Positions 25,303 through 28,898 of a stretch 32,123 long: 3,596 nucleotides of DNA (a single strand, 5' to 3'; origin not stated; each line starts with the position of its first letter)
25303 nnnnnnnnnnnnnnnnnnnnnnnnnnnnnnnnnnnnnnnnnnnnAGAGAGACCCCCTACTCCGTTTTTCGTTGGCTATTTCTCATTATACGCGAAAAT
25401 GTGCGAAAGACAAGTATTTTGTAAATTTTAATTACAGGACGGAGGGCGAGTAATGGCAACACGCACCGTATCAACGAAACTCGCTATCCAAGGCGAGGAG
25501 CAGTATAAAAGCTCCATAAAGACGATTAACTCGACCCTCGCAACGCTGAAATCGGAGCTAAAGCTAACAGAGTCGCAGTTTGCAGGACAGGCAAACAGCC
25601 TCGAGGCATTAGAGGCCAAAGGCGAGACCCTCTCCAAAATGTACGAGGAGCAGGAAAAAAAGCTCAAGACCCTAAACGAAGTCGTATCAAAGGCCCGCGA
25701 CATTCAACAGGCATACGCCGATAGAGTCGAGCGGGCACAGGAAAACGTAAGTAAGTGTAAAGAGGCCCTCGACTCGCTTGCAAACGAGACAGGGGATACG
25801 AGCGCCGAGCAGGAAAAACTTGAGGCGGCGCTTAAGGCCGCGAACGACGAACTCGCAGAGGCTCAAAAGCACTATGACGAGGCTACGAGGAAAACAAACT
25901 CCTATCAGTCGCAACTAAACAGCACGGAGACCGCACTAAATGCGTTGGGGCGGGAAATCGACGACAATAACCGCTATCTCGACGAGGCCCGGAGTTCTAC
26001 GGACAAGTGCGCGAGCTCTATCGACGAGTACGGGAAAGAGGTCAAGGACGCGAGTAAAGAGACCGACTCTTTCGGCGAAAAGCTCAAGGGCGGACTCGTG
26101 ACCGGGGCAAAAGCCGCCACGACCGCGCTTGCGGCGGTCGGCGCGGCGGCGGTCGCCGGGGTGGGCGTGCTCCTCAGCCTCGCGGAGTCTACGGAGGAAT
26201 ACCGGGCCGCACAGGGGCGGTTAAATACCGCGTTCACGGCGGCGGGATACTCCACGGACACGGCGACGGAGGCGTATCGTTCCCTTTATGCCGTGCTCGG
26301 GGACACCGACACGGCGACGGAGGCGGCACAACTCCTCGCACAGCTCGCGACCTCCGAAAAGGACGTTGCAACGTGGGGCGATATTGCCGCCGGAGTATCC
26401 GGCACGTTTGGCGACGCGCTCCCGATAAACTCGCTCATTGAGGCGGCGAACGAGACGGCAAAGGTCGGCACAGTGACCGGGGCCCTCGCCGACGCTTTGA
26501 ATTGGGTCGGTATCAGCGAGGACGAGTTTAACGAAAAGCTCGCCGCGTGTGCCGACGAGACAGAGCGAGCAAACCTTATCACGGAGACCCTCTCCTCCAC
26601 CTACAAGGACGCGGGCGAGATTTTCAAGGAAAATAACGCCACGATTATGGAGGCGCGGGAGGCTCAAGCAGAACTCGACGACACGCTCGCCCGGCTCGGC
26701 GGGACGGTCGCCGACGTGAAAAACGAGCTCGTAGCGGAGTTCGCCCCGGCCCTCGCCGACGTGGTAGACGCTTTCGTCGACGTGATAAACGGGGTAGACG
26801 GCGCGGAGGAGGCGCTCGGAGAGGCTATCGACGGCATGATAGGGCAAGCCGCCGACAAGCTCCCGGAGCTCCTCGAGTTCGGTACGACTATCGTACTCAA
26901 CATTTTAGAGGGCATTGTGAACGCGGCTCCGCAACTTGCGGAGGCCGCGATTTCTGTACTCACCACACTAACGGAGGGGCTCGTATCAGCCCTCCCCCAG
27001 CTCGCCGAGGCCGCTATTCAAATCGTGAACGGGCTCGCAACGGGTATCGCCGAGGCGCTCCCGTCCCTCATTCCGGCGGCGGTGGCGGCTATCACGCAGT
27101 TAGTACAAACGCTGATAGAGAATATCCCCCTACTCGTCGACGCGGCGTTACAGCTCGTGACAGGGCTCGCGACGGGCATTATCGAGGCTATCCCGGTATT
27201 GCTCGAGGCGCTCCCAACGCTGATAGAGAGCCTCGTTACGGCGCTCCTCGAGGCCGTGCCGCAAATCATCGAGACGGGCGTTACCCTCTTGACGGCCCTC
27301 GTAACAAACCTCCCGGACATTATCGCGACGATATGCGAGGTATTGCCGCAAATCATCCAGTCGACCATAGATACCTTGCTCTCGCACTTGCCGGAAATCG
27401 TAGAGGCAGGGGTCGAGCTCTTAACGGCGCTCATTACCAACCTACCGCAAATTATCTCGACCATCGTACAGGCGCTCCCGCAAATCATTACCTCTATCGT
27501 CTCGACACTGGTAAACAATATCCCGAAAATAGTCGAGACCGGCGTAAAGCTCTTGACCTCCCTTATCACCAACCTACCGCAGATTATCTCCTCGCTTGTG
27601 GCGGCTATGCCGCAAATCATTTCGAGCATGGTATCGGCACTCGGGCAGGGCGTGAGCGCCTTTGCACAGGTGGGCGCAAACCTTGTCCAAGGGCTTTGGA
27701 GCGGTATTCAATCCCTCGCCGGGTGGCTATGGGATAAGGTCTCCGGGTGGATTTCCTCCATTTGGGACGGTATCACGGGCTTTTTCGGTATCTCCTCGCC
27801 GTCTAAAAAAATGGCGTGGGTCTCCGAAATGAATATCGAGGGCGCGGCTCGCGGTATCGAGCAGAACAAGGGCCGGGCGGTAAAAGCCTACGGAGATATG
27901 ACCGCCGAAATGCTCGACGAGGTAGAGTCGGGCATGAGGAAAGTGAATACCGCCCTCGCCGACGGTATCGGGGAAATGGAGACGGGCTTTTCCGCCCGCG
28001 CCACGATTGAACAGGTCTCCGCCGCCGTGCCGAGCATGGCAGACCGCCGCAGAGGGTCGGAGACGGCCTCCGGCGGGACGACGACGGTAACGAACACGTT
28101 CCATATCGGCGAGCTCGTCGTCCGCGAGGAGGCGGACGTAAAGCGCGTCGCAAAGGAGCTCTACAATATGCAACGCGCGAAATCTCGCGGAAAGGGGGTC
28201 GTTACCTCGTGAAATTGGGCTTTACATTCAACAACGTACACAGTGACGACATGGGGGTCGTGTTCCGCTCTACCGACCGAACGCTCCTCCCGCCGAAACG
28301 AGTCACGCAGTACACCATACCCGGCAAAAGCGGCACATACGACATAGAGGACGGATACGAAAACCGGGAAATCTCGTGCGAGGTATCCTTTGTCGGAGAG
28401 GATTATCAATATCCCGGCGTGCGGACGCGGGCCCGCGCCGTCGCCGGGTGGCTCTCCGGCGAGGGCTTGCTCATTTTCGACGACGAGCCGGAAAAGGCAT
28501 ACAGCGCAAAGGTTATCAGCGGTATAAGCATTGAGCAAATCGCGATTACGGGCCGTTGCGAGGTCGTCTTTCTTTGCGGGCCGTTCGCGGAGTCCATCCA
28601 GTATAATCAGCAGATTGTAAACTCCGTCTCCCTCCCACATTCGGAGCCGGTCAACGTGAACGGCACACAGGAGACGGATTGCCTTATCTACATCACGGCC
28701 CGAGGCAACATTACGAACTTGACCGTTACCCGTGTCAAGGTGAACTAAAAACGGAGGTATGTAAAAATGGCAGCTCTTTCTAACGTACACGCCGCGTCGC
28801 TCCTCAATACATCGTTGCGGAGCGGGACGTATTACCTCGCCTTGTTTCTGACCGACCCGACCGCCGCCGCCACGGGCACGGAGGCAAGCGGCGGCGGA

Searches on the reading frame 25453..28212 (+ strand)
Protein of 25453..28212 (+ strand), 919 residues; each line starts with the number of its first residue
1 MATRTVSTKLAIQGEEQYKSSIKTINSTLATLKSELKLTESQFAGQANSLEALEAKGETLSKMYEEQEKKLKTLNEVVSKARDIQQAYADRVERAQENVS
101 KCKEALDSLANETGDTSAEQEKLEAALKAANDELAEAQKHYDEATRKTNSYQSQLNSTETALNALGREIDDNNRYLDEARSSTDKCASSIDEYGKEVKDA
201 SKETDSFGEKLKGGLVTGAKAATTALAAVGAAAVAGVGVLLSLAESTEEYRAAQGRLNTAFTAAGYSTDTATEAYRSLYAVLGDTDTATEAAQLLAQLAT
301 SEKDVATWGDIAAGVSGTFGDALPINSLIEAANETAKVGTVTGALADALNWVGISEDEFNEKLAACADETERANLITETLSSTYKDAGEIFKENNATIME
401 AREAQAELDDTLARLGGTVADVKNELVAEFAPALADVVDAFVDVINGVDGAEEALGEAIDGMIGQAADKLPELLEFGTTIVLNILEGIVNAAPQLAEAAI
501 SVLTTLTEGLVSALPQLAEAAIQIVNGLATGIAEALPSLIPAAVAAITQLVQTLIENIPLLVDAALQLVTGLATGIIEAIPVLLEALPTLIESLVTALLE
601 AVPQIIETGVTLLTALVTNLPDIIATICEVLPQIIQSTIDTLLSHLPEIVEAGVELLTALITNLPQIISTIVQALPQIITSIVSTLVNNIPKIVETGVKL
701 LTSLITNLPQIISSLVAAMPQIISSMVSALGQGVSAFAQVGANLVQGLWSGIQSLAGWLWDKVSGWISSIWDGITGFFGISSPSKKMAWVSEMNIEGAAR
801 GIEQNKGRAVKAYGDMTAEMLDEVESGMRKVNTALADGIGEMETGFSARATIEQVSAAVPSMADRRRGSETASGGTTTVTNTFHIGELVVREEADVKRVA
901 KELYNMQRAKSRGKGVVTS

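Call 4: search_protein_families(library=pfam, proteins=[window:25453-28212:+], max_evalue=1)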
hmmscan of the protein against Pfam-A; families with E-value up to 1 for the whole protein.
window:25453-28212:+ (919 aa): 25 families
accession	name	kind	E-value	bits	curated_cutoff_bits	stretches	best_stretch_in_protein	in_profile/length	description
PF14712.11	Snapin_Pallidin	-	1.6e-05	25.7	29.6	1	105-162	14-71/89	Snapin/Pallidin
PF04513.17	Baculo_PEP_C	-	0.00011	22.7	38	2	635-732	36-128/140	Baculovirus polyhedron envelope protein, PEP, C terminus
PF04108.17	ATG17_like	-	0.00016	21.7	43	1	121-300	112-272/355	Autophagy protein ATG17-like domain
PF08767.17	CRM1_C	-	0.0036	17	23.2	1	587-710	69-198/323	CRM1 C terminal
PF08614.16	ATG16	-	0.0046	17.6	33.7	1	89-200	28-149/200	Autophagy protein 16 (ATG16)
PF10368.14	YkyA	-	0.0082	16.3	28.8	1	37-201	14-184/186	Putative cell-wall binding lipoprotein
PF17675.6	APG6_N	-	0.019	15.9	45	1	86-174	44-130/132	Apg6 coiled-coil region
PF10241.14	KxDL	-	0.019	15.7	27.2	1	117-170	26-79/86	Uncharacterized conserved protein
PF10498.14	IFT57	-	0.022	14.2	40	1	122-174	272-324/360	Intra-flagellar transport protein 57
PF12795.12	MscS_porin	-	0.029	14.4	34.4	1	83-180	37-140/238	Mechanosensitive ion channel porin domain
PF06103.16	DUF948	-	0.042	14.5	37.2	0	22-87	21-83/89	Bacterial protein of unknown function (DUF948)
PF02601.20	Exonuc_VII_L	-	0.049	13.6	35.9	0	130-211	139-221/315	Exonuclease VII, large subunit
PF12348.14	CLASP_N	-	0.094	12.7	27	0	591-650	44-103/227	CLASP N terminal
PF15753.10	BLOC1S3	-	0.098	13.1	27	1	58-111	111-164/172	Biogenesis of lysosome-related organelles complex 1 subunit 3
PF09787.14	Golgin_A5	-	0.2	11.6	31.7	1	13-173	54-218/305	Golgin subfamily A member 5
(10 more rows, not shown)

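Call 5: search_protein_families(library=phrogs, proteins=[window:25453-28212:+], max_evalue=0.1)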
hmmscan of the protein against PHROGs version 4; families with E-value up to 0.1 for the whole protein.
window:25453-28212:+ (919 aa): 35 families (the best 25 are shown)
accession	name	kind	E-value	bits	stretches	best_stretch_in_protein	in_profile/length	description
phrog_23464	-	unknown function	2.2e-88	298.3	2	91-511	37-442/539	-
phrog_58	-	tail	7.5e-75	254.2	1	1-875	170-1026/1544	tail length tape measure protein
phrog_5493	-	tail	4.4e-56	191.8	1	218-859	491-1054/1102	tail length tape measure protein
phrog_1272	-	tail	3.3e-40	138.8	4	376-732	690-1025/1606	tail length tape measure protein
phrog_4372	-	tail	3.9e-37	128.3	2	570-840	1124-1380/1681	tail length tape measure protein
phrog_1204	-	tail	7.5e-36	124.5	2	425-636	761-971/1483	tail protein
phrog_24198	-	unknown function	8.6e-29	102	2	470-615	4-149/350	-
phrog_305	-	tail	1.8e-28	100.7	1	384-851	321-769/1001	tail length tape measure protein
phrog_4200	-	tail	1e-26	94.7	2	587-809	396-613/732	tail length tape measure protein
phrog_1533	-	tail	7.7e-24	84.4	2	16-234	19-250/1688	tail length tape measure protein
phrog_10613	-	tail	1.2e-19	72.1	2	1-130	5-134/237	tail length tape measure protein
phrog_167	-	tail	9.2e-19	67.7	2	4-610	10-690/1555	tail length tape measure protein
phrog_5448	-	tail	1.1e-17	63.3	1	22-864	1329-2040/3103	tail length tape measure protein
phrog_28775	-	tail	1.3e-15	57.5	2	520-665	377-532/1303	tail length tape measure protein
phrog_5218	-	unknown function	7.7e-15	55.1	2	4-424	6-373/1599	-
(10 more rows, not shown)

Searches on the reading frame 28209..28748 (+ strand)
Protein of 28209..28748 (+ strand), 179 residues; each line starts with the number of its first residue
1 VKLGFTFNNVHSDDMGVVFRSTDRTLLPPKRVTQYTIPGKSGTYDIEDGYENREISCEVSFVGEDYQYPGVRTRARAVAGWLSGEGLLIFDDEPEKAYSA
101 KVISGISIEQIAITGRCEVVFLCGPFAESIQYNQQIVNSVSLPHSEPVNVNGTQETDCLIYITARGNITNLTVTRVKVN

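Call 79: search_protein_families(library=pfam, proteins=[window:28209-28748:+], max_evalue=0.001)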
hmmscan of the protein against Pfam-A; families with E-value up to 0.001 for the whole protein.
window:28209-28748:+ (179 aa): 1 family
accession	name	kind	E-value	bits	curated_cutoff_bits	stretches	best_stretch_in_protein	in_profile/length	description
PF05709.17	Sipho_tail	-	4.1e-11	43.6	24.2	1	25-123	17-118/118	Phage tail protein RIFT-related domain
